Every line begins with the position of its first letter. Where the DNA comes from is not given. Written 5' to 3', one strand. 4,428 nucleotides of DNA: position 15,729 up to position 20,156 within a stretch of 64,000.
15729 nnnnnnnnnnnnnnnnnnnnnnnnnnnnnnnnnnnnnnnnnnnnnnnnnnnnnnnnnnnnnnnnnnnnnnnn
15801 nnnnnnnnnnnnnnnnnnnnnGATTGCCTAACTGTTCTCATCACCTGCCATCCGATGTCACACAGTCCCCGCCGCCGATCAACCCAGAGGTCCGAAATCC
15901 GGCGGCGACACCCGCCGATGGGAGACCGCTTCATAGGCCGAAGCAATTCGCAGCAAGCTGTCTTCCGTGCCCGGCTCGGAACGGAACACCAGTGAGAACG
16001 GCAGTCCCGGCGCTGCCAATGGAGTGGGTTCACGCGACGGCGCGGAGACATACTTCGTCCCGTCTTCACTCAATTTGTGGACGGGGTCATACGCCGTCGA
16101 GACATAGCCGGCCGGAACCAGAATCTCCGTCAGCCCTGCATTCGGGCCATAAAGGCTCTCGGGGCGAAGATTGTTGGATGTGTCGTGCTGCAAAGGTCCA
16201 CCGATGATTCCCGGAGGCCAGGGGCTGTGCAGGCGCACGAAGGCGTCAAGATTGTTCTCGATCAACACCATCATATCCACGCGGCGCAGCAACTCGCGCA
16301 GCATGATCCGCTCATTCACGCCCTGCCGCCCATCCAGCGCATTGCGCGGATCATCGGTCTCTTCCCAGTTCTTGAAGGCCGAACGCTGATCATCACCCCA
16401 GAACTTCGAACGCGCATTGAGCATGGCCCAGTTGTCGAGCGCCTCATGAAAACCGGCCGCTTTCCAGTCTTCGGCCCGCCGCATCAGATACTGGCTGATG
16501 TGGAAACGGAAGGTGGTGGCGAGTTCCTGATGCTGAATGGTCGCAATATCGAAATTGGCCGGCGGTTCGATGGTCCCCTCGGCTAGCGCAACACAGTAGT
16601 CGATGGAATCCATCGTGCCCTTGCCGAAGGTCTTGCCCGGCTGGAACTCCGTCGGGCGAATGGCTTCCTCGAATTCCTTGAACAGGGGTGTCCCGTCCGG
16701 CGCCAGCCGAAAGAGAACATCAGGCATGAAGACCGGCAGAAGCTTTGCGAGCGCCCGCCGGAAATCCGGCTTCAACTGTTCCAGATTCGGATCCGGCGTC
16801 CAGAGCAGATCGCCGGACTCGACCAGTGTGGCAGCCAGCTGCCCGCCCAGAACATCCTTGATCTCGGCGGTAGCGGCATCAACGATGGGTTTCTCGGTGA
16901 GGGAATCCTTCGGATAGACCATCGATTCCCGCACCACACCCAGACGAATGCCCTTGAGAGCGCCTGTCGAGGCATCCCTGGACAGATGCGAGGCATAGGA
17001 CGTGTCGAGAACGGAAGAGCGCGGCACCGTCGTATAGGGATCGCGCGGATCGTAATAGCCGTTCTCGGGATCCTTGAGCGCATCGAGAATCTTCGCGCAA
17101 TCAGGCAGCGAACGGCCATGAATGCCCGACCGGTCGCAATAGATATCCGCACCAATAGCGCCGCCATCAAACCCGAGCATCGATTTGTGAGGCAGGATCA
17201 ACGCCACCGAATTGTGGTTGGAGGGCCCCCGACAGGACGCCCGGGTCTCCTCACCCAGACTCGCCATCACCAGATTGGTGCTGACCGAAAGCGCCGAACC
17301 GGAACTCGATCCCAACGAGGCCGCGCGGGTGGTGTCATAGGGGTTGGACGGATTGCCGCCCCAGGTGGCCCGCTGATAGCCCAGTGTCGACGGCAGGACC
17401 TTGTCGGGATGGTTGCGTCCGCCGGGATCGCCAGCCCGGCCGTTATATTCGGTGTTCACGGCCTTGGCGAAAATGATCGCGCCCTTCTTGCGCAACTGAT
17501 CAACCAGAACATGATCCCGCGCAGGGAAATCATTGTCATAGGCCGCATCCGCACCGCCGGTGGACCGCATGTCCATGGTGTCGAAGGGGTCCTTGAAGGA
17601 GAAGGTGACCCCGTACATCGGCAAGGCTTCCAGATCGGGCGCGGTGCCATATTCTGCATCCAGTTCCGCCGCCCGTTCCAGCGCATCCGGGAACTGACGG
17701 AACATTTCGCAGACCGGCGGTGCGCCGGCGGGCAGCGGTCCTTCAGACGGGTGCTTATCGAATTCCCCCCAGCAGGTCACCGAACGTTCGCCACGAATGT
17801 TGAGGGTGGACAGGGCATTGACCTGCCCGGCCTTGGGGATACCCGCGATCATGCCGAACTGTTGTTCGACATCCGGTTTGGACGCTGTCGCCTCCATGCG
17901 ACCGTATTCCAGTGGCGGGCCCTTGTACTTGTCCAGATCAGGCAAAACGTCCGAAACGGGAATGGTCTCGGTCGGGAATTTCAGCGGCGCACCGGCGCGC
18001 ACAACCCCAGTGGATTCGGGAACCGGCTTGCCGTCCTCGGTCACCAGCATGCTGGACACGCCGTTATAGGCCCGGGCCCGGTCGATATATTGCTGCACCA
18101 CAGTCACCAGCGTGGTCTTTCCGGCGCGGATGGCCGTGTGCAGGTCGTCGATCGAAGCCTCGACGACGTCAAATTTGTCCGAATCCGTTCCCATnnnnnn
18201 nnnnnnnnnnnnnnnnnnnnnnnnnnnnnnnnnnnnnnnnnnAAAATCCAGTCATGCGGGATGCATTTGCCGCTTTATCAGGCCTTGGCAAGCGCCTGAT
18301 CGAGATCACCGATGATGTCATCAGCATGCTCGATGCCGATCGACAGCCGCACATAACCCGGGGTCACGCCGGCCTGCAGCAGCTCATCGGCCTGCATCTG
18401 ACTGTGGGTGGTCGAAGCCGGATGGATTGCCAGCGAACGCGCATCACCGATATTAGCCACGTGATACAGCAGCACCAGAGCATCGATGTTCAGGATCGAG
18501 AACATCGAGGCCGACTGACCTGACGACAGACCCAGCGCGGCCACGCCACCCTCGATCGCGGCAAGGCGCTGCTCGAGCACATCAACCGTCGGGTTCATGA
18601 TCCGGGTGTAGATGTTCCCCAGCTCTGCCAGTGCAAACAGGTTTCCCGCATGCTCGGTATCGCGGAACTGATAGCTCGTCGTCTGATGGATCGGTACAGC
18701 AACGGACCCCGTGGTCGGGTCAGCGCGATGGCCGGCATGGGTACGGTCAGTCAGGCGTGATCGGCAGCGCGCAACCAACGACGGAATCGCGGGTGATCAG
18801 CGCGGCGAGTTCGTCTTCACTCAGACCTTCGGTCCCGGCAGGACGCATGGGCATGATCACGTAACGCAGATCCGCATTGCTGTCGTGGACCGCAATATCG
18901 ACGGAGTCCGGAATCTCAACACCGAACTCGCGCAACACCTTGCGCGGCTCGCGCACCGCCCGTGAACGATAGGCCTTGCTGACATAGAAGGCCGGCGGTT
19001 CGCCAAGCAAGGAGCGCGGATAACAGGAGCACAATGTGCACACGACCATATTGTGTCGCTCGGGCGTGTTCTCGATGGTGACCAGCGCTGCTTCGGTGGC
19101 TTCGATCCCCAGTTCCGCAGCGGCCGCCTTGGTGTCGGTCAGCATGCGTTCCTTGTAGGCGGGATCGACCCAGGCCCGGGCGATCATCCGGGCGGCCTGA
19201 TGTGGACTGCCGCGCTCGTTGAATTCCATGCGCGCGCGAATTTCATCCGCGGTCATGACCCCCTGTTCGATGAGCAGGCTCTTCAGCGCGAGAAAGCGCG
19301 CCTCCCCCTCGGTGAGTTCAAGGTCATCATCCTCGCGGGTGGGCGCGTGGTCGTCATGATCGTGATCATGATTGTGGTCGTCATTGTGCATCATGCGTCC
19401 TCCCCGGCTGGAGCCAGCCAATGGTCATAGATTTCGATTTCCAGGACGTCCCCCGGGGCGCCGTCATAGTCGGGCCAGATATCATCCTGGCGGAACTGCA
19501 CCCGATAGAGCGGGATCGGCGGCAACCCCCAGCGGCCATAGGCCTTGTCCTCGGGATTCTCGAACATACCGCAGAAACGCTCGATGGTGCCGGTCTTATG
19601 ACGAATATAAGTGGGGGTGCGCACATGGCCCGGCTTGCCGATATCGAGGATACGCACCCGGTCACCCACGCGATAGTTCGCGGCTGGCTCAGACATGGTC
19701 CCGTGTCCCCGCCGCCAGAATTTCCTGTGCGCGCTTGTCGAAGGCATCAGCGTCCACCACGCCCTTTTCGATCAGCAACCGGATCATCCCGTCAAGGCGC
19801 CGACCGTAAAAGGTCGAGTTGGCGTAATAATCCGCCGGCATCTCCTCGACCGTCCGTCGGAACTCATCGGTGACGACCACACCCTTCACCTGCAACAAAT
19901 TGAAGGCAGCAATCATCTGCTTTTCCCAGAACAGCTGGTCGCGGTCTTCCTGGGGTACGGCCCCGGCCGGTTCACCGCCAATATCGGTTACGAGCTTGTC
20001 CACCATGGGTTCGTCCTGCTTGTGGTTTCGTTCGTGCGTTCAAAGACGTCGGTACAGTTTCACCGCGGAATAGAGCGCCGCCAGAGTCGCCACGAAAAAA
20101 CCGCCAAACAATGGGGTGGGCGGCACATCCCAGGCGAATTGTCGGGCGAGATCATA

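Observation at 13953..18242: Two-component flavin monooxygenase (NtaA/DszA-like plus flavin reductase) clustered with an unusually long (~770 aa) amidase-signature enzyme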

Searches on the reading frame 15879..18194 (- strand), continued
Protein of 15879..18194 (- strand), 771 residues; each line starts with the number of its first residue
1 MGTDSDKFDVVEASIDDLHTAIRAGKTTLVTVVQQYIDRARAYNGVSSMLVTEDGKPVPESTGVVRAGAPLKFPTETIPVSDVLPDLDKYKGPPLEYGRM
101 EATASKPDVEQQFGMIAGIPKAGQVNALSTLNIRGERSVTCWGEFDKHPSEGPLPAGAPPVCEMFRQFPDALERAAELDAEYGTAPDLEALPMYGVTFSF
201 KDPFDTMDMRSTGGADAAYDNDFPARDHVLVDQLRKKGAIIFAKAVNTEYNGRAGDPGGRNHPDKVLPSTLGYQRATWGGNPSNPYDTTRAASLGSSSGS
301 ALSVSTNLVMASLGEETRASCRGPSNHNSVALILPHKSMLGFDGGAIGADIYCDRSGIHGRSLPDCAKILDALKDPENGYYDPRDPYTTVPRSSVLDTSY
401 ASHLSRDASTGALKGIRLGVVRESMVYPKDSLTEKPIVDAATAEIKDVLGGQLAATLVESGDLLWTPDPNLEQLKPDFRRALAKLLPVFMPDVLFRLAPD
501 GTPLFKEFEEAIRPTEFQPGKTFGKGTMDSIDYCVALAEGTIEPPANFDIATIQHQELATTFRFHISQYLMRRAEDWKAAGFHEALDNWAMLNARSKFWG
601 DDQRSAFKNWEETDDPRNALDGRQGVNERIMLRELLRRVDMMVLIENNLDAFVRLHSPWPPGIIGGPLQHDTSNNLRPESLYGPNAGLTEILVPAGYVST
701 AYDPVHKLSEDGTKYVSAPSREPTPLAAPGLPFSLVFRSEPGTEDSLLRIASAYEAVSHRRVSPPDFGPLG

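Call 68: find_encoding_contigs(protein=P0125, flank=6000, max_places=5)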
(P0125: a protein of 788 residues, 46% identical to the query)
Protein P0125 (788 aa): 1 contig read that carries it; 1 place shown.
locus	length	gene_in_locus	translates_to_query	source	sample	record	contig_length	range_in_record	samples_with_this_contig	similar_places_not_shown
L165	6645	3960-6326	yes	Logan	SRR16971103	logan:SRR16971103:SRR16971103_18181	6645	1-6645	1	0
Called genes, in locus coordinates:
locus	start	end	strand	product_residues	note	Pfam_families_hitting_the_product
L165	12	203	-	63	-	-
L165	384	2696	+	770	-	PF01425:Amidase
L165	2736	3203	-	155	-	PF13238:AAA_18 (weak)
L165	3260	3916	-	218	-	PF19581:Glyoxalase_7 (weak)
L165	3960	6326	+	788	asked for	PF01425:Amidase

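Call 69: search_solved_structures(query=L010:5478-6959:+, max_evalue=0.01)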
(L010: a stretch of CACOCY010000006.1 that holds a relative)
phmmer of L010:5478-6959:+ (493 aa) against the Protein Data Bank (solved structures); distinct sequences matched with E-value up to 0.01: 1.
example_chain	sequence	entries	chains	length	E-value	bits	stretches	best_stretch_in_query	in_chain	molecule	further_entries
1eu8_A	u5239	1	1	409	0.0002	23.6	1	112-469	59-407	TREHALOSE/MALTOSE BINDING PROTEIN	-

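Call 70: search_solved_structures(query=L036:9132-9932:+, max_evalue=0.01)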
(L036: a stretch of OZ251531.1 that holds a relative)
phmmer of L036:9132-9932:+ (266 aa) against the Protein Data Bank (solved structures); distinct sequences matched with E-value up to 0.01: 0.

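Call 76: search_protein_families(library=pfam, proteins=[L002:14647-15570:-], max_evalue=0.0001)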
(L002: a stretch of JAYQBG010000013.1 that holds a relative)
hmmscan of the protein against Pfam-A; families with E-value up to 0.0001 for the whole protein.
L002:14647-15570:- (307 aa): 0 families

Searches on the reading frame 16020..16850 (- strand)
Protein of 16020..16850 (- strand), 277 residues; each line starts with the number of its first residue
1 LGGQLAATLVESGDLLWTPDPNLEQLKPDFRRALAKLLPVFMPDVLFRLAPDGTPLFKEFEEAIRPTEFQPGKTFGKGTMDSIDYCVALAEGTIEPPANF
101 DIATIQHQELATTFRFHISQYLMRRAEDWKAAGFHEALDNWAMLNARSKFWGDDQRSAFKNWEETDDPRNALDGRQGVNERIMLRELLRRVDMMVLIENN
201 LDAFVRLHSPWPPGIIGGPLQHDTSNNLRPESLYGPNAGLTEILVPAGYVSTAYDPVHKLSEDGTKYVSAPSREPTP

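Call 74: search_solved_structures(query=window:16020-16850:-, max_evalue=10)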
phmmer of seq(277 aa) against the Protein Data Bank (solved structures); distinct sequences matched with E-value up to 10: 1.
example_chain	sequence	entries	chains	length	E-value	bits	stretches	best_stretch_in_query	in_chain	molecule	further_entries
3jys_A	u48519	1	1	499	1.1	11.6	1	143-193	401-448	SusD superfamily protein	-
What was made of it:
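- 16011..16847 (-): Enlarged, mostly helical middle region of the amidase (residues 450-728). It is about 130 aa longer than in Pam and about 70 aa longer than in Tse8. No PDB sequence match (call 74).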

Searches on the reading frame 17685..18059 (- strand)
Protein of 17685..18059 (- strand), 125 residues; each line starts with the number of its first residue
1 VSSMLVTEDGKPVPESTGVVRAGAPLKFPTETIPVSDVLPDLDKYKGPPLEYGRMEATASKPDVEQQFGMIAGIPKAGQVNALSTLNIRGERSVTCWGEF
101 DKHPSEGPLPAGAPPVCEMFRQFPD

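Call 73: search_solved_structures(query=window:17685-18059:-, max_evalue=10)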
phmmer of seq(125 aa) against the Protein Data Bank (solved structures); distinct sequences matched with E-value up to 10: 1.
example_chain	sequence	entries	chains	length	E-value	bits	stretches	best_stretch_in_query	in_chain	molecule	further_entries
6een_A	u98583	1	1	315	1.3e-07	35.1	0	54-82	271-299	Designer Pentatricopeptide Protein dPPR10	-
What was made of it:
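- Tried and rejected: One 29-residue match to a designed PPR protein, with no stretch passing the threshold, was treated as spurious (calls 73, 74).
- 17700..18059 (-): Insertion 1 of the amidase (residues 46-165). It is beta-rich and holds the NIRGERS motif and the conserved pair Cys141/Cys162. No credible PDB sequence match (call 73).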

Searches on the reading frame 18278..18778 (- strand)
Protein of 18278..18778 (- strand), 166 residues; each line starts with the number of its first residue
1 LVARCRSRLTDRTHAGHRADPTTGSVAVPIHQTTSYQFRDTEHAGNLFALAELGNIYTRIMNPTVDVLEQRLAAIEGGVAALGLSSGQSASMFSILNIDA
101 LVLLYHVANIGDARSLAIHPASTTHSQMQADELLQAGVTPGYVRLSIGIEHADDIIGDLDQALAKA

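Call 11: search_protein_families(library=pfam, proteins=[window:18278-18778:-], max_evalue=0.001)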
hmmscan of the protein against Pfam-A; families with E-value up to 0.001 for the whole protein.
window:18278-18778:- (166 aa): 1 family
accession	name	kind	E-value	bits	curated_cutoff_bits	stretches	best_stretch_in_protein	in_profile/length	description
PF01053.26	Cys_Met_Meta_PP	-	3.7e-40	138.1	27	2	11-97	3-86/381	Cys/Met metabolism PLP-dependent enzyme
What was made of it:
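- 18278..18778 (-): Remnant (166 aa) of an O-acetylhomoserine sulfhydrylase (MetY-like) gene. The first ~11 codons and the whole middle are missing. PF01053 matches only the two ends (call 11).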

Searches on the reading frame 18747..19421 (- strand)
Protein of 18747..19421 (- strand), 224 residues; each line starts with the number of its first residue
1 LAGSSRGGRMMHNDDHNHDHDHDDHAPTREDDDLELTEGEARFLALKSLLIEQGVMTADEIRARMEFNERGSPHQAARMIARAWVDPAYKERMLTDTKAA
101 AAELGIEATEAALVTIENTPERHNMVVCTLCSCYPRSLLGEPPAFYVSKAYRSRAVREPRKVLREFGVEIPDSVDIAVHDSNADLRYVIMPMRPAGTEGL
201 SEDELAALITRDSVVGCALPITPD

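Call 11: search_protein_families(library=pfam, proteins=[window:18747-19421:-], max_evalue=0.001)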
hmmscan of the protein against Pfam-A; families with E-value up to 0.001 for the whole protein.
window:18747-19421:- (224 aa): 1 family
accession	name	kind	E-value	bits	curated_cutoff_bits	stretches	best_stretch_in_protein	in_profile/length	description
PF02979.21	NHase_alpha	-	1.9e-75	252.8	27.2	1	40-218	4-184/184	Nitrile hydratase, alpha chain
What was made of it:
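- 18747..19421 (-): Nitrile hydratase alpha subunit, cobalt type (VCTLCSC), with a His-rich N-terminus. The likely start is at 19394. PF02979 E=2e-75 (call 11).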

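Call 60: search_protein_families(library=ncbifam, proteins=[window:18747-19421:-], max_evalue=0.00001)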
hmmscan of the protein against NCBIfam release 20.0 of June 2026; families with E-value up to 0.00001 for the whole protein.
window:18747-19421:- (224 aa): 5 families
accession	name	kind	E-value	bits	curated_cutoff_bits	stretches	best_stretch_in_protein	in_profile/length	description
TIGR01323.1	nitrile_alph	equivalog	4e-73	245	249.85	1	39-221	3-187/189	nitrile hydratase subunit alpha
TIGR03887.1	thiocyan_alph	equivalog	2.1e-59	200.7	291.45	1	38-220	5-197/200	thiocyanate hydrolase subunit gamma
TIGR03793.1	leader_NHLP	domain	1.9e-17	62.9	50.9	1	149-207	17-73/77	NHLP leader peptide family RiPP precursor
TIGR04351.1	TOMM_nitrile_2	subfamily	1.2e-08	34.4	65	0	77-111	3-37/48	TIGR04351 family putative TOMM peptide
NF038399.1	NH_RiPP_Os17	domain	2.5e-07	30.7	40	0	77-117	4-44/63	Os1348 family NHLP clan protein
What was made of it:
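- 18747..19421 (-): TIGR01323 245 bits against a cut-off of 249.85; thiocyanate hydrolase gamma 201 against 291 (call 60).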

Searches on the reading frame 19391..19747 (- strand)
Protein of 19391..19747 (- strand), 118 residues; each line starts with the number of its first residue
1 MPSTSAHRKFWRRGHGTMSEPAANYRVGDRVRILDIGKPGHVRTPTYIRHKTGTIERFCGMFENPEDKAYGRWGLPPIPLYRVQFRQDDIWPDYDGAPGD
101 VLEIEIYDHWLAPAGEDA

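Call 28: search_protein_families(library=pfam, proteins=[window:19391-19747:-], max_evalue=0.01)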
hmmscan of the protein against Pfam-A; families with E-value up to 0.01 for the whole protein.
window:19391-19747:- (118 aa): 1 family
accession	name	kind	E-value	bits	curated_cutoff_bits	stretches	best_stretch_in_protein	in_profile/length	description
PF02211.21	NHase_beta_C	-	7.9e-21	74.8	27.7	1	20-112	7-97/98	Nitrile hydratase beta subunit, C-terminal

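Call 60: search_protein_families(library=ncbifam, proteins=[window:19391-19747:-], max_evalue=0.00001)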
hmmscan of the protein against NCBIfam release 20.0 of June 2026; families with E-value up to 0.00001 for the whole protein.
window:19391-19747:- (118 aa): 1 family
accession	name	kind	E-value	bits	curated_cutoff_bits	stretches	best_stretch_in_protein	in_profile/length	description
TIGR03888.1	nitrile_beta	equivalog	8.8e-19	68.3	152.2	1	13-114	125-226/226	nitrile hydratase subunit beta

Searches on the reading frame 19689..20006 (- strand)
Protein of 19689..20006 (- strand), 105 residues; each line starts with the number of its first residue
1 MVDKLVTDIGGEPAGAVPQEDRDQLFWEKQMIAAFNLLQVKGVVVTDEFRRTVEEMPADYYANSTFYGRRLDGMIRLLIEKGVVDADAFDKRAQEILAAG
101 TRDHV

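Call 28: search_protein_families(library=pfam, proteins=[window:19689-20006:-], max_evalue=0.01)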
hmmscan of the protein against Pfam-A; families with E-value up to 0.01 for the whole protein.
window:19689-20006:- (105 aa): 1 family
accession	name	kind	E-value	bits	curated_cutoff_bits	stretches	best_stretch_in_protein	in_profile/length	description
PF21006.2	NHase_beta_N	-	9.6e-14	51.9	21.5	1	5-99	3-101/115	Nitrile hydratase beta subunit, N-terminal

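Call 60: search_protein_families(library=ncbifam, proteins=[window:19689-20006:-], max_evalue=0.00001)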
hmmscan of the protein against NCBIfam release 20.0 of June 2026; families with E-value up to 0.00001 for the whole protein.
window:19689-20006:- (105 aa): 1 family
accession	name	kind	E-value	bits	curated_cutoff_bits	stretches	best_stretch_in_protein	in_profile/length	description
TIGR03888.1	nitrile_beta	equivalog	1.1e-11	45.1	152.2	1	6-101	4-103/226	nitrile hydratase subunit beta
